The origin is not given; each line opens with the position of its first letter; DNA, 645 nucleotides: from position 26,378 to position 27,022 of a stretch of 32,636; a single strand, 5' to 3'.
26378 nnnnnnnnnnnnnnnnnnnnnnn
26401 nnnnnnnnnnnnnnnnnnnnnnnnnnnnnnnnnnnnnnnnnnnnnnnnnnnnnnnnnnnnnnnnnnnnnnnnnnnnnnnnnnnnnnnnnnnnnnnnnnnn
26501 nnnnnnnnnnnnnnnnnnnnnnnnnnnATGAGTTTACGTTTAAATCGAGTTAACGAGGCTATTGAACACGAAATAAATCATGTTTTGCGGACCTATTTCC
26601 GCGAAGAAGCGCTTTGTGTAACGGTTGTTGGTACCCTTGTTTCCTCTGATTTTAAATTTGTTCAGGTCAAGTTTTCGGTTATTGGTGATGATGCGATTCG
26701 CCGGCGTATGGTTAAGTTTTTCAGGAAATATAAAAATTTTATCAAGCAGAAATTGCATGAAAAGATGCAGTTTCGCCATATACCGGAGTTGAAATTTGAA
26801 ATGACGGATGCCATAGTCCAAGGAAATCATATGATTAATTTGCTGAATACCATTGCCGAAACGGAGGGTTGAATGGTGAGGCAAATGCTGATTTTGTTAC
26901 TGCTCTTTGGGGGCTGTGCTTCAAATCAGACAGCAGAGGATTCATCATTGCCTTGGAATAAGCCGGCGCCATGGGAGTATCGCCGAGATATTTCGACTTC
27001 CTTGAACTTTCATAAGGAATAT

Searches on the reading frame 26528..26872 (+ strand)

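Call 45: search_protein_families(library=pfam, proteins=[window:26528-26872:+])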
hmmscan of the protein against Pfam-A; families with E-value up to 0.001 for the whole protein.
window:26528-26872:+ (114 aa): 1 family
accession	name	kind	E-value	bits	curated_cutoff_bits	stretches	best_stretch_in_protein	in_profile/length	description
PF02033.23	RBFA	-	2.3e-18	66.9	34.7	1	4-106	1-105/105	Ribosome-binding factor A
